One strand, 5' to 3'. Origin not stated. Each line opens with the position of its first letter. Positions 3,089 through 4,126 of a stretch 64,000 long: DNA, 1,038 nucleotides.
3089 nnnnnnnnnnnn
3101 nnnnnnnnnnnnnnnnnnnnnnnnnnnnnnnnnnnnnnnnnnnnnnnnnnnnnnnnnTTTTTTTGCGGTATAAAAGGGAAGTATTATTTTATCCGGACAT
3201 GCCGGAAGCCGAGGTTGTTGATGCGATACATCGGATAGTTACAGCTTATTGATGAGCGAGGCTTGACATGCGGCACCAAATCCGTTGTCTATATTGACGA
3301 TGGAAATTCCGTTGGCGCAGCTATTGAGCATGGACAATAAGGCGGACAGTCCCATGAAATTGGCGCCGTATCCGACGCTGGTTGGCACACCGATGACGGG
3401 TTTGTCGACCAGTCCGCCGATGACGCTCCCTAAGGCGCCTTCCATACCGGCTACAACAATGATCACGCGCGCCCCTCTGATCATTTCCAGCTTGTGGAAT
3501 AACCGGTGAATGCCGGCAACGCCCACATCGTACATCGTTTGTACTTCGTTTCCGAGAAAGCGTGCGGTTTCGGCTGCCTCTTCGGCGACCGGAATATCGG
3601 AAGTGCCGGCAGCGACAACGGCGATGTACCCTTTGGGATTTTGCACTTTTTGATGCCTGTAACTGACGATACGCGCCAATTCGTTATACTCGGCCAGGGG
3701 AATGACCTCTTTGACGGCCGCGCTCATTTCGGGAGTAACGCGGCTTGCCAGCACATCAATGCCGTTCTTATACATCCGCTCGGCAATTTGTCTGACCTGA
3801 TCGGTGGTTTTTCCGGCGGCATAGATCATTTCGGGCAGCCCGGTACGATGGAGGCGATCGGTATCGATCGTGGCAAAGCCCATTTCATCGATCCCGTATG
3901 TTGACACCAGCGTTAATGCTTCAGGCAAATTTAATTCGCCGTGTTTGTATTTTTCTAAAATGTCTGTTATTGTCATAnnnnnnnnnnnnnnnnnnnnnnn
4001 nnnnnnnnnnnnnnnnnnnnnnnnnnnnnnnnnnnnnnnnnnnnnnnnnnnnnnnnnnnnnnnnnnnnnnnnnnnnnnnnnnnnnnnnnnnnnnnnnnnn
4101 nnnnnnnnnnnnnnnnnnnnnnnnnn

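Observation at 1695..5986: Orphan larB-larC-larE nickel-pincer cofactor gene set with no LarA-family enzyme in the window, followed by an EF-hand protein and a URO-D-family protein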

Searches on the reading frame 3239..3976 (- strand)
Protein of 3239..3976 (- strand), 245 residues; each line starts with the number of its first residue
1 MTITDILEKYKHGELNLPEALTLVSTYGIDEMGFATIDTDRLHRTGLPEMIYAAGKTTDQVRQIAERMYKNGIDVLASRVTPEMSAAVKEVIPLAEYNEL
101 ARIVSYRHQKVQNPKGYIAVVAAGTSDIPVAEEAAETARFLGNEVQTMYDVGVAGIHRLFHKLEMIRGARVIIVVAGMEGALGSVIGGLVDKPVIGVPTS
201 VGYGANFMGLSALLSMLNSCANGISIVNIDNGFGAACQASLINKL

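Call 3: search_protein_families(library=pfam, proteins=[window:3239-3976:-], max_evalue=0.01)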
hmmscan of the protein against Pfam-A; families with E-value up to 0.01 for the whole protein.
window:3239-3976:- (245 aa): 1 family
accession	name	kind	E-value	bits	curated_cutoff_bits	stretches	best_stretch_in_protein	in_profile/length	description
PF00731.26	AIRC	-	6.9e-17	61.8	30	1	118-242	2-126/148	AIR carboxylase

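Call 5: search_protein_families(library=ncbifam, proteins=[window:3239-3976:-], max_evalue=0.01)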
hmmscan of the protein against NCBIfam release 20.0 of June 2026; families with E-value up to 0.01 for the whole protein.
window:3239-3976:- (245 aa): 2 families
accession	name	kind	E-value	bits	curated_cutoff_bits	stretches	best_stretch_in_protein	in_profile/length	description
NF033503.1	LarB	equivalog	4.4e-89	297.7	175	1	37-244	1-208/209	nickel pincer cofactor biosynthesis protein LarB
TIGR01162.1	purE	equivalog_domain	6.1e-11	42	149.6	1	119-239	2-122/156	5-(carboxyamino)imidazole ribonucleotide mutase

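Call 16: find_encoding_contigs(protein=window:3239-3976:-, flank=10000, max_places=3)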
Protein window:3239-3976:- (245 aa): 2 contigs read that carry it; 2 places shown.
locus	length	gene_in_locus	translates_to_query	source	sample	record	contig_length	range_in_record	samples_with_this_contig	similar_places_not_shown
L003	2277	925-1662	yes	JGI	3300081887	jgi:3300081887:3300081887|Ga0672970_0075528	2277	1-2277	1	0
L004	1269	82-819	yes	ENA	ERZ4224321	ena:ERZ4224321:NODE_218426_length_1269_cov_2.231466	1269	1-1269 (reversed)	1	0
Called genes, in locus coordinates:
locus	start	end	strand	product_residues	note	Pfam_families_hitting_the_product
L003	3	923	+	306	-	?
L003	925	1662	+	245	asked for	PF00731:AIRC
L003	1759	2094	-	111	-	-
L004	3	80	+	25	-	?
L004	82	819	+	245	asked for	PF00731:AIRC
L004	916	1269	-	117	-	?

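Call 18: list_cluster_members(proteins=[P0001, window:3239-3976:-, window:6119-7009:-, window:37582-38655:+, window:41917-43344:-])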
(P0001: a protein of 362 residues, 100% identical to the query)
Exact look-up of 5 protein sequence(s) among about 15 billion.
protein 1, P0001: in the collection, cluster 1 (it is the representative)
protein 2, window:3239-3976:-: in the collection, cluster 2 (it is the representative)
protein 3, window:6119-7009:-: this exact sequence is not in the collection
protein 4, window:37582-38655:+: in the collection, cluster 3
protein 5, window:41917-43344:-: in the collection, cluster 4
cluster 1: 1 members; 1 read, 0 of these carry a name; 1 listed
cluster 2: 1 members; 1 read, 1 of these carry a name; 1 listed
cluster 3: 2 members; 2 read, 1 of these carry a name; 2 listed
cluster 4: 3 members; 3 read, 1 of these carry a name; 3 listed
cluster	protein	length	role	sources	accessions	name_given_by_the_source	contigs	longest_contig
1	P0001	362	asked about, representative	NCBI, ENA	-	-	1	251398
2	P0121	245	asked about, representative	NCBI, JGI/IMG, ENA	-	pyridinium-3,5-biscarboxylic acid mononucleotide synthase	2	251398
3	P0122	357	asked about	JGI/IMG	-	adenosine deaminase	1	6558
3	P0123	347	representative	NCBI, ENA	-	-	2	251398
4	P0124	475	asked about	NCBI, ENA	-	-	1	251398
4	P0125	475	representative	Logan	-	-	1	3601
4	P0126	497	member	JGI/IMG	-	pyruvate kinase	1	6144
